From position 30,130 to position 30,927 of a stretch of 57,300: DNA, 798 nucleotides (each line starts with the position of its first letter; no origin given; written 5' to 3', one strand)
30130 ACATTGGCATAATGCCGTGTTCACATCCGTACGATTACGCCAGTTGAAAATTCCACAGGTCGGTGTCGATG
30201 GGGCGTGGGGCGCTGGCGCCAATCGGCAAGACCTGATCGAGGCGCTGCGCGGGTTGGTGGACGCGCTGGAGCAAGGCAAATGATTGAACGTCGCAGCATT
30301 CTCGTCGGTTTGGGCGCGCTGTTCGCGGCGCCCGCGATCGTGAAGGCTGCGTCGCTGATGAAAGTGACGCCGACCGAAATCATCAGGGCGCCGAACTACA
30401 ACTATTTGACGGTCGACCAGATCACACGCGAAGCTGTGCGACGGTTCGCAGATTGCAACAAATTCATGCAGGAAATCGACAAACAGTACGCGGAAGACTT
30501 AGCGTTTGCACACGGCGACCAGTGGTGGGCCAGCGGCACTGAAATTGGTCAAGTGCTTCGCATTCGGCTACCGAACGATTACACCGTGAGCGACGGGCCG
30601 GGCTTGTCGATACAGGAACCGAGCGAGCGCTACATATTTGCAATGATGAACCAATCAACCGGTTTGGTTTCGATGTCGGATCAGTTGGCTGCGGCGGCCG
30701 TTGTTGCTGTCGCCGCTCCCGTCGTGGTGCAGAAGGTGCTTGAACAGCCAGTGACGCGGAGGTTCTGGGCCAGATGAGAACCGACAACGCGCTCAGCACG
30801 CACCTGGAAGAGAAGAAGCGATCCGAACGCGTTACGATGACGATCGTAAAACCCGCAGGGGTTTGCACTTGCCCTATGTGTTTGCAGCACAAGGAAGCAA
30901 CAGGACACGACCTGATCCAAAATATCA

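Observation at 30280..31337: Diverged, split and truncated paralog of the major capsid protein, first half fused to a twin-arginine signal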

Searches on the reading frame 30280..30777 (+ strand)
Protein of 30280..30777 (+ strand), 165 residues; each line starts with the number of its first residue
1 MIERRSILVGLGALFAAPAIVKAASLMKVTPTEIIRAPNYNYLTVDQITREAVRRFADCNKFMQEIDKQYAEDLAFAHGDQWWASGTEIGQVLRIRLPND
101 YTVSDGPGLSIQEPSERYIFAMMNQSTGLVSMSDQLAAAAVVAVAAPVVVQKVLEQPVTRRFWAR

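Call 8: search_protein_families(library=pfam, proteins=[window:30280-30777:+], max_evalue=0.01)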
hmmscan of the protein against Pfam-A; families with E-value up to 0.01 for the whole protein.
window:30280-30777:+ (165 aa): 0 families

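Call 9: search_protein_families(library=phrogs, proteins=[window:30280-30777:+], max_evalue=0.01)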
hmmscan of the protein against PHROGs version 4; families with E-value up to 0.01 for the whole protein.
window:30280-30777:+ (165 aa): 0 families

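Call 11: search_dna_similar(query=window:30280-30777:+, collection=phages, mode=protein, max_rows=30, max_evalue=0.001)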
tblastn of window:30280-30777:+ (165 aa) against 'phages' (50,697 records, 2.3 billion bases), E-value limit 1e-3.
Records with a match: 5; places in all: 5; records where one place covers at least 80% of the query: 0.
Best place of each record, by identity: <60% 5.
By first word of the organism name: Caudoviricetes 2; Pseudomonas 1; Acetobacter 1; Phage 1.
By host as written in the record: - 2; Pseudomonas aeruginosa 1; Acetobacter sp. ATCC 21760 1; Gammaproteobacteria 1.
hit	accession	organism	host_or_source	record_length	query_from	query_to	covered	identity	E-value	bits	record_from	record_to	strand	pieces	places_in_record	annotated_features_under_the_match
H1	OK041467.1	Pseudomonas phage PAE2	Pseudomonas aeruginosa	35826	43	117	45%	48.0%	7e-14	74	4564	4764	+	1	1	putative coat protein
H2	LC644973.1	Acetobacter phage phiAX1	Acetobacter sp. ATCC 21760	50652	48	119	44%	38.4%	5e-7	54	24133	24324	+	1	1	phage coat protein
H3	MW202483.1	Caudoviricetes sp.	Manatee Spring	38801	43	118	46%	34.2%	3e-6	52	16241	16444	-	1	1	P22 coat protein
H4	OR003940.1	Phage DSL-LC05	Gammaproteobacteria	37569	43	118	46%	31.6%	3e-5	49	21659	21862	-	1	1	major capsid protein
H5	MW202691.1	Caudoviricetes sp.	Manatee Spring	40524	43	116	45%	28.4%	6e-4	45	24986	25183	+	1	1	P22 coat protein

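Call 12: find_homologous_proteins(query=window:30280-30777:+, max_evalue=0.001)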
Query window:30280-30777:+ (165 aa): 47 proteins with E <= 0.001 among 1599 candidates.
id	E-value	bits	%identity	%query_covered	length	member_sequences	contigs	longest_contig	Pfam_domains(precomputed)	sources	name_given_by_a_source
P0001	4.6e-102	356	100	100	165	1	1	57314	-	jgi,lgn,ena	-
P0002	1.3e-44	170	57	99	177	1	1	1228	-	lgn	-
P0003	1.0e-42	163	53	99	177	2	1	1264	-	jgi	-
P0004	4.7e-35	139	47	99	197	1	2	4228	-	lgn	-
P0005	1.1e-32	131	41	100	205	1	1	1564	-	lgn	-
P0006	7.5e-32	128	46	99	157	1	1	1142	-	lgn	-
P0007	1.2e-31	127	47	100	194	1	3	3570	-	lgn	-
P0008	2.5e-31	127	44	99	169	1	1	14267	-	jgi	jgi:hypothetical protein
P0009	3.3e-30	123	44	100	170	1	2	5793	-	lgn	-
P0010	7.8e-30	122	47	98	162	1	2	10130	-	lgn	-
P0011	4.6e-29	119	45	99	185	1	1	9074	-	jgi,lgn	jgi:hypothetical protein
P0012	7.2e-29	119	44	100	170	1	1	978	-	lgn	-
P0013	1.1e-28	118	48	66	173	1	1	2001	-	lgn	-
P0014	3.0e-28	117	45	99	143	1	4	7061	-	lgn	-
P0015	8.1e-28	115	42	99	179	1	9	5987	-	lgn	-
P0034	1.3e-15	75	36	98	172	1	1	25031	-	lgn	-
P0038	1.1e-12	66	35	99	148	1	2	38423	-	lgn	-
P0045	3.3e-10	58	36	99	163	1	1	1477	-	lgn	-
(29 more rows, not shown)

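Call 15: find_encoding_contigs(protein=P0038, flank=10000, max_places=2)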
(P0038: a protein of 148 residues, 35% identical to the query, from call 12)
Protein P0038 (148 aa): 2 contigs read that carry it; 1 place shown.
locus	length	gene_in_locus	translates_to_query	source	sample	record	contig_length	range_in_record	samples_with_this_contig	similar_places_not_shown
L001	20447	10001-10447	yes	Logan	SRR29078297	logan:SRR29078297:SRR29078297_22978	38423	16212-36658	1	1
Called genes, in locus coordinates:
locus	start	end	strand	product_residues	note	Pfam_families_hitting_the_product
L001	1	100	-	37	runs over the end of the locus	-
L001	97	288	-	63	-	-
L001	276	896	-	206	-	-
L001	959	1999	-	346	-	PF10979:DUF2786, PF23771:DUF7168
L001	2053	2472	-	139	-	PF13384:HTH_23 (faint), PF13518:HTH_28 (faint)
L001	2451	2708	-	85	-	-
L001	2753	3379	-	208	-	-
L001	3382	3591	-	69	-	-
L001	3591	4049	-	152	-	-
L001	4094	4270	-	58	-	-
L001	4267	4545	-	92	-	-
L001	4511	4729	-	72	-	-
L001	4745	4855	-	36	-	-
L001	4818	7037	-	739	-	PF09250:Prim-Pol (weak), PF19263:DUF5906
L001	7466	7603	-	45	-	-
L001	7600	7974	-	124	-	-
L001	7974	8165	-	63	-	-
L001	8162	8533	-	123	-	-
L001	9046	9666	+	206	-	-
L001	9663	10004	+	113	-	-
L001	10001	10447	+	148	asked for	-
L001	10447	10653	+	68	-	-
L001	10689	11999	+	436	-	-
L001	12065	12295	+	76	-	-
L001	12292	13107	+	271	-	-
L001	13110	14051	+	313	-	-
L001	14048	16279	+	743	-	-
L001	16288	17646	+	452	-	PF04466:Terminase_3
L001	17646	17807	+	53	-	-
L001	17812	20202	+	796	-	PF16510:P22_portal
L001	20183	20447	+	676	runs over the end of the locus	?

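Call 16: find_encoding_contigs(protein=P0034, flank=10000, max_places=2)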
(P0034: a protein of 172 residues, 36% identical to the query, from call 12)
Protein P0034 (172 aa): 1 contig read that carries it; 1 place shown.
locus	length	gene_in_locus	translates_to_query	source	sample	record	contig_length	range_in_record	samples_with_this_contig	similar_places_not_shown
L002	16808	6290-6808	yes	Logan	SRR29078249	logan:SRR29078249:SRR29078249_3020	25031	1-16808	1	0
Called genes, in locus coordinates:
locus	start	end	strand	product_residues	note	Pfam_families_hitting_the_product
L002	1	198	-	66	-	?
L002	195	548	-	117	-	-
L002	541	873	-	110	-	-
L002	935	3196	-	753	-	PF19263:DUF5906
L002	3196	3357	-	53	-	-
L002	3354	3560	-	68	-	-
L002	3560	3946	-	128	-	-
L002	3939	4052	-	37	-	-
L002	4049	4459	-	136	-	-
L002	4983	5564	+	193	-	-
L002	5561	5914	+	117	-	-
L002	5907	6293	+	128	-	-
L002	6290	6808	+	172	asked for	-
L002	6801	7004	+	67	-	-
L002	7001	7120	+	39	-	-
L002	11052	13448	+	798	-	PF16510:P22_portal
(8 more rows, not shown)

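Call 27: find_related_loci(query=A1, collection=viral_contigs, flank=10000)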
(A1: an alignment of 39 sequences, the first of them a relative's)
Query A1 (165 aa) in viral_contigs; peptide patterns used: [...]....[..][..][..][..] (x = any residue, [..] = any of these).
272 stretches matched a pattern; 69 encode a relative of the query (tblastn E <= 1e-3); 69 distinct loci.
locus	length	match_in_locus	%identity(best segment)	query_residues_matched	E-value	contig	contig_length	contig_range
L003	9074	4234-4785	45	1-163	4e-29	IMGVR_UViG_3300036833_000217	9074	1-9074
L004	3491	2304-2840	42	1-164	2e-26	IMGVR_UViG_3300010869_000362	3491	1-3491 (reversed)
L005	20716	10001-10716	52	4-117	2e-18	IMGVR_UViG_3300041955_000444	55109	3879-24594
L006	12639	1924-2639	52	4-117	2e-18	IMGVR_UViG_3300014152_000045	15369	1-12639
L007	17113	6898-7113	50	43-130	4e-17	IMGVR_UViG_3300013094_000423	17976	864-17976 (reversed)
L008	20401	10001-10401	31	1-103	1e-10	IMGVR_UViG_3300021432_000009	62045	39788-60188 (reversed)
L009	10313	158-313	45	4-63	3e-8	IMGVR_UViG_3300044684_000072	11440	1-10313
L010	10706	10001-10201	49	43-117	3e-16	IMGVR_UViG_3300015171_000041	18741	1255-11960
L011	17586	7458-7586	54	1-46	4e-8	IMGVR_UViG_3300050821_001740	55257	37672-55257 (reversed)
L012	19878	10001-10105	57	1-35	3e-7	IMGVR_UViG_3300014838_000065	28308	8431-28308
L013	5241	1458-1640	39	1-64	4e-7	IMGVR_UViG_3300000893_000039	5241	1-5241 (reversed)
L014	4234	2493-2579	72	1-29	4e-7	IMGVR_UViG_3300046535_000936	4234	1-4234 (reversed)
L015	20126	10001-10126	52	1-46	8e-7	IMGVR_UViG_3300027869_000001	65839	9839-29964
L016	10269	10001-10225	43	41-123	2e-17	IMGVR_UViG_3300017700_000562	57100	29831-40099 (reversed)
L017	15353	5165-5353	42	1-59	1e-6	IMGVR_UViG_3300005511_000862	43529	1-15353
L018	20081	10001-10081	67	4-30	2e-6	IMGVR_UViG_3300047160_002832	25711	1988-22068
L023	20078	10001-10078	73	4-29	6e-6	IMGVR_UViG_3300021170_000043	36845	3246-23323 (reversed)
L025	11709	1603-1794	41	1-63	7e-6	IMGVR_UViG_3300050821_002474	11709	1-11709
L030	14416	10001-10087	69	1-29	2e-5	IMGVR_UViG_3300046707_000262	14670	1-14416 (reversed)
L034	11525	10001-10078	69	4-29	4e-5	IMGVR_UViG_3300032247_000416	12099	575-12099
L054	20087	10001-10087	59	1-29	1e-4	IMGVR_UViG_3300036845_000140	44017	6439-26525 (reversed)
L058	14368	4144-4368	41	41-123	3e-16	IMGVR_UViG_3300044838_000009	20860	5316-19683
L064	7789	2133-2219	55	2-30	2e-4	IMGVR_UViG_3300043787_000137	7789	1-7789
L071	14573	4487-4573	55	2-30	3e-4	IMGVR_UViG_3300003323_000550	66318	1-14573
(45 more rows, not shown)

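Call 36: search_protein_families(library=ncbifam, proteins=[window:30280-30777:+, L008:10312-10692:+, L005:9971-10363:+], max_evalue=1)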
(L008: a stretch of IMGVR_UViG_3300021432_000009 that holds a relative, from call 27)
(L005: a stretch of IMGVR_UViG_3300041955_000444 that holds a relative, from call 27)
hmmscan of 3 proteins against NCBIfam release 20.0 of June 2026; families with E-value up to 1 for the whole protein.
window:30280-30777:+ (165 aa): 0 families

L008:10312-10692:+ (126 aa): 2 families
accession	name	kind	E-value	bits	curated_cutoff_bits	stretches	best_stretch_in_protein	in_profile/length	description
TIGR04291.1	arsen_driv_ArsA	equivalog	0.1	11.3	650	1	64-103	61-100/565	arsenical pump-driving ATPase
TIGR01409.1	TAT_signal_seq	domain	0.13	12.7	16.7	1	2-22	1-21/29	twin-arginine translocation signal domain-containing protein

L005:9971-10363:+ (130 aa): 1 family
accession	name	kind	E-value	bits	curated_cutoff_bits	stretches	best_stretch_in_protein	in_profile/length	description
TIGR01409.1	TAT_signal_seq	domain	0.088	13.2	16.7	1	10-27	2-19/29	twin-arginine translocation signal domain-containing protein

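Call 40: search_protein_families(library=pfam, proteins=[L054:17697-18845:+, L025:8577-9722:+, L030:6158-7204:-, L005:10435-11724:+, L058:4135-5352:+, L008:10671-11312:+, L008:12359-13012:+, L008:15047-16285:+], max_evalue=0.001)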
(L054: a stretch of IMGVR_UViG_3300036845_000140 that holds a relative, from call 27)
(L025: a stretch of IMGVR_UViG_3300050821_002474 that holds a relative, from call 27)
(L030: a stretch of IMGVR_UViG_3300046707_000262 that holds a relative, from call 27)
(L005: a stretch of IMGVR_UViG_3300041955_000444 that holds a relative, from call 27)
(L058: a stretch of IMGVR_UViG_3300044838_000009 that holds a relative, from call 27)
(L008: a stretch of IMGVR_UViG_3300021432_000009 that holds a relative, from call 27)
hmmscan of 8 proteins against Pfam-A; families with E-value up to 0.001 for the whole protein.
L054:17697-18845:+ (382 aa): 1 family
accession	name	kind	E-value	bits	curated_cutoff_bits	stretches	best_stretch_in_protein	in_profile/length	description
PF13252.12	Phage_capsid_3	-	2.3e-37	129.2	23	1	5-372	3-368/376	Phage capsid protein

L025:8577-9722:+ (381 aa): 1 family
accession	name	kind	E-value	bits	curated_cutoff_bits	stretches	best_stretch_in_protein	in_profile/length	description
PF13252.12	Phage_capsid_3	-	7.2e-36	124.4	23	1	13-363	11-357/376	Phage capsid protein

L030:6158-7204:- (348 aa): 1 family
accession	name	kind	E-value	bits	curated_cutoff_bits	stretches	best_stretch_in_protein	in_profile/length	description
PF20911.3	GP7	-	3.3e-89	299.3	27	1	17-348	1-313/313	Major capsid protein GP7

L005:10435-11724:+ (429 aa): 1 family
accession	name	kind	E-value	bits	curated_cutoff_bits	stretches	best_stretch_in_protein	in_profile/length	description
PF11651.14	P22_CoatProtein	-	2.6e-28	99.4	24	1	25-422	3-418/423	P22 coat protein - gene protein 5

L058:4135-5352:+ (405 aa): 1 family
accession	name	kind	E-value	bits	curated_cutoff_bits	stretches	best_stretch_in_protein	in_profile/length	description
PF11651.14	P22_CoatProtein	-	7e-28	98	24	1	1-395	1-417/423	P22 coat protein - gene protein 5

L008:10671-11312:+ (213 aa): 0 families

L008:12359-13012:+ (217 aa): 0 families

L008:15047-16285:+ (412 aa): 0 families

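Call 47: search_protein_families(library=phrogs, alignment_id=A2, max_evalue=0.01)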
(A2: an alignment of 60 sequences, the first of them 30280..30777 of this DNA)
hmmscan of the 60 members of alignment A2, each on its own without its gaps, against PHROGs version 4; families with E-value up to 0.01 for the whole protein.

A. member 1, window:30280-30777:+ (165 aa): 0 families

B. families by the number of members that match (of 60 scanned): 3 families
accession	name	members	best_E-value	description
phrog_1302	-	1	1.5e-05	distal tail protein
phrog_9953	-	1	0.00017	major head protein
phrog_283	-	1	0.0014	major head protein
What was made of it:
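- On Any described phage protein family (PHROGs v4): Only 3 of 60 leader proteins hit any PHROG: two 'major head protein' and one 'distal tail protein' (call 47).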

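Call 59: predict_structure(alignment_id=A1)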
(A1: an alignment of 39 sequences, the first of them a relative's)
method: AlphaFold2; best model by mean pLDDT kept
length: 165 residues; sequences in the alignment: 39
mean_pLDDT: 62.7   pTM: 0.29
mean pLDDT of the five models: 62.7, 62.4, 60.3, 59.1, 58.1
residues with pLDDT >= 90: 4; 70-90: 32; 50-70: 114; < 50: 15
segments of 3 or more residues with pLDDT < 50: 1-3, 102-106
pLDDT, mean of each block of 10 residues (from residue 1): 54 59 55 53 64 82 89 81 61 61 49 56 58 59 65 65 53
secondary structure, 60 per line:
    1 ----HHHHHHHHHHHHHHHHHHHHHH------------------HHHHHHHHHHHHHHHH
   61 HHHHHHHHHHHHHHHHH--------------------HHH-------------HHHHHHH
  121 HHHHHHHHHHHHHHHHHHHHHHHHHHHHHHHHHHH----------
elements in order: H5-26 H45-77 H114-155
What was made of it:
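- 30406..30489 (+): ORF1 residues 43-70: copy of the coat N-arm helix (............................). AF2 helix 45-77 with pLDDT 82-89 (call 59).
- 30532..30648 (+): ORF1 residues 85-123: copy of the first coat E-loop strand and tip (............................). AF2 predicts coil for it in isolation (call 59).
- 30679..30777 (+): ORF1 residues 134-165: conserved hydrophobic tail plus PVTRRFW, then the stop. Putative C-terminal membrane anchor. The RR codons (CGG AGG) also supply the Shine-Dalgarno sequence for ORF2. AF2 helix 114-155 (call 59).
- On HK97-fold major capsid protein, P22 coat family (PF11651): The ORF1 AF2 model is three helices plus coil (pLDDT 62.7, call 59).
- On Tat-dependent C-tail-anchored membrane proteins: AF2 predicts a helix at 114-155 with low confidence (call 59).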

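Call 73: find_homologous_proteins(query=A2, max_evalue=1)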
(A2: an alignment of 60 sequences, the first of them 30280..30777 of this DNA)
Query A2 (60 sequences) (165 aa, profile of the alignment): 2630 proteins with E <= 1 among 8000 candidates; the best 120 are listed.
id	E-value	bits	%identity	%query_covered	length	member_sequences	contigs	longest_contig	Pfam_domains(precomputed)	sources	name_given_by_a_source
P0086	6.3e-18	83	31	50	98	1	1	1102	-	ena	-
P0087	3.4e-17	81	39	36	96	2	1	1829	-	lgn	-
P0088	3.8e-17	81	29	50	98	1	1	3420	-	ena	-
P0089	7.7e-17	80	32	50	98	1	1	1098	-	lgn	-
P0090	1.0e-16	79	48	33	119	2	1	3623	-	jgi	jgi:hypothetical protein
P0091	2.0e-16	78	55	20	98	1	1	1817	-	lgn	-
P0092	2.6e-16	78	35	49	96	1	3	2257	-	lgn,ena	-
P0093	3.3e-16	78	59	18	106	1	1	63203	-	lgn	-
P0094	6.5e-16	77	33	50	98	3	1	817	-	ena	-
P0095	1.3e-15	76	62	18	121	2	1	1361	-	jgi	jgi:hypothetical protein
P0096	2.3e-15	75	34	50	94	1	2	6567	-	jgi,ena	jgi:hypothetical protein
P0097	2.3e-15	75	59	18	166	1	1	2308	-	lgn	-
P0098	2.6e-15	75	61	17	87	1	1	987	-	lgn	-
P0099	3.4e-15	75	32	50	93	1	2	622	-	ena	-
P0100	4.5e-15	74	48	28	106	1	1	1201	-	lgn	-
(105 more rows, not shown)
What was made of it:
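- At least 2,630 proteins match among the 8,000 candidates scored (call 73).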

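Call 76: search_protein_families(library=pfam, alignment_id=A5, max_evalue=0.1)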
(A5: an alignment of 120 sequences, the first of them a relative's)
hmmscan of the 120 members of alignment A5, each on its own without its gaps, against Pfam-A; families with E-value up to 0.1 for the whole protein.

A. member 1, P0086 (98 aa): 0 families

B. families by the number of members that match (of 120 scanned): 13 families
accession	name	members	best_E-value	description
PF10518.14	TAT_signal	16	0.00084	TAT (twin-arginine translocation) pathway signal sequence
PF20911.3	GP7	3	1.2e-05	Major capsid protein GP7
PF12236.14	Head-tail_con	2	4e-05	Bacteriophage head to tail connecting protein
PF00532.27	Peripla_BP_1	1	0.004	Periplasmic binding proteins and sugar binding domain of LacI family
PF03405.20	FA_desaturase_2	1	0.028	Fatty acid desaturase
PF00657.28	Lipase_GDSL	1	0.034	GDSL-like Lipase/Acylhydrolase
PF19076.6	CshA_repeat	1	0.04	Surface adhesin CshA repetitive domain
PF11651.14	P22_CoatProtein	1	0.048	P22 coat protein - gene protein 5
PF12820.12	BRCT_assoc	1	0.05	Serine-rich domain associated with BRCT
PF03120.22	DNA_ligase_OB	1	0.057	NAD-dependent DNA ligase OB-fold domain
PF11784.13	DUF3320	1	0.087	Protein of unknown function (DUF3320)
PF09127.17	Leuk-A4-hydro_C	1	0.088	Leukotriene A4 hydrolase, C-terminal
PF23762.1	SHCBP_N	1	0.091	SHCBP N-terminal domain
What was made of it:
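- On Tat signal peptide: PF10518 hits 16 of 120 family members at E<=0.1, best 8e-4 (call 76).
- Pfam TAT_signal hits 16 of 120 members (E<=0.1; best 8e-4) (call 76). The leader has every hallmark of a Tat signal and is hit by Pfam TAT_signal (call 76).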

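Call 89: search_protein_families(library=padloc, proteins=[window:30280-30777:+], max_evalue=0.01)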
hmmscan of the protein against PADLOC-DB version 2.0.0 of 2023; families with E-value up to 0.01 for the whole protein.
window:30280-30777:+ (165 aa): 0 families

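Call 93: find_encoding_contigs(protein=P0001, flank=3000, max_places=3)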
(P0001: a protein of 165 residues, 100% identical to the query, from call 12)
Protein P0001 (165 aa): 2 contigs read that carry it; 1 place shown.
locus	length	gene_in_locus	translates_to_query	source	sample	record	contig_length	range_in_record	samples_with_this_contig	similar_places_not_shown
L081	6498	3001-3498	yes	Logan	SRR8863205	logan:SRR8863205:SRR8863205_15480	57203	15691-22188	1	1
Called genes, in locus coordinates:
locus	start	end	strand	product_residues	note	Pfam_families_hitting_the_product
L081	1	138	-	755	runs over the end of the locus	PF09250:Prim-Pol, PF19263:DUF5906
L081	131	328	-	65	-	-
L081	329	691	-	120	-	-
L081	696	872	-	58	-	-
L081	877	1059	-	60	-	-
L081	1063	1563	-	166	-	-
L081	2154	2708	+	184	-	-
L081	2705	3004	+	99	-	-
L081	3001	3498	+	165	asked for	-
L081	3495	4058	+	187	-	-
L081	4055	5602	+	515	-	-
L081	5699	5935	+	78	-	-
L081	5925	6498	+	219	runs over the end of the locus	-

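Call 100: search_protein_families(library=pfam, proteins=[L018:4724-5641:-, L012:19132-19878:+, L054:10261-12387:+, L016:2320-4707:+, L064:4972-7728:+, L034:8187-10001:-, L023:17516-19816:+, L071:12157-13206:+], max_evalue=0.001)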
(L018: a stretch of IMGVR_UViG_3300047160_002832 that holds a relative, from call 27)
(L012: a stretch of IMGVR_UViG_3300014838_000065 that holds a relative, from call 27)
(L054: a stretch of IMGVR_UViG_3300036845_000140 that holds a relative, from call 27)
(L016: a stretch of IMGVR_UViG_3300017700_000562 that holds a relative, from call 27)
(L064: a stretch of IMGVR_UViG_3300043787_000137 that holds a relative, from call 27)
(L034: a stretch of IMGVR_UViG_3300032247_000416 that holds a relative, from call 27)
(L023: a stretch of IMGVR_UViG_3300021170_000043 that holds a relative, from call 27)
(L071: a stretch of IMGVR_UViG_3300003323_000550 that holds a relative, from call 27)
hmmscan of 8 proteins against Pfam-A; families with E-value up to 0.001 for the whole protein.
L018:4724-5641:- (305 aa): 0 families

L012:19132-19878:+ (249 aa): 0 families

L054:10261-12387:+ (708 aa): 1 family
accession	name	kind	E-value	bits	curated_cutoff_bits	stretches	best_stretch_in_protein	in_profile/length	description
PF16510.12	P22_portal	-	7.4e-94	315.8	26.1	1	89-643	2-593/594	Phage P22-like portal protein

L016:2320-4707:+ (795 aa): 1 family
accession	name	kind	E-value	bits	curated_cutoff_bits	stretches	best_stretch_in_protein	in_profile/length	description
PF16510.12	P22_portal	-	4.2e-138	461.9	26.1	1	61-678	1-592/594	Phage P22-like portal protein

L064:4972-7728:+ (918 aa): 0 families

L034:8187-10001:- (604 aa): 1 family
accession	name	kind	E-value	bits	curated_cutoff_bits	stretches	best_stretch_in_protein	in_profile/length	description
PF17289.8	Terminase_6C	-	0.00037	20.9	22.6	1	477-569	54-154/155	Terminase RNaseH-like domain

L023:17516-19816:+ (766 aa): 1 family
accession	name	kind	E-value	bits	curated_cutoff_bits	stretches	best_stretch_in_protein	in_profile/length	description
PF16510.12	P22_portal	-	1.7e-156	522.7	26.1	1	39-643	1-587/594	Phage P22-like portal protein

L071:12157-13206:+ (349 aa): 1 family
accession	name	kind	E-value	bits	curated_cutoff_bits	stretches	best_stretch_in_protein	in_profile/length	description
PF20911.3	GP7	-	1.6e-95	320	27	1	18-348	2-312/313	Major capsid protein GP7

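Call 101: search_solved_structures(query=L018:4724-5641:-, max_evalue=0.1)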
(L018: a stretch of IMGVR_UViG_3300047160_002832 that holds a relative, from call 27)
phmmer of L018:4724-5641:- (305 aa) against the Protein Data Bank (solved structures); distinct sequences matched with E-value up to 0.1: 0.
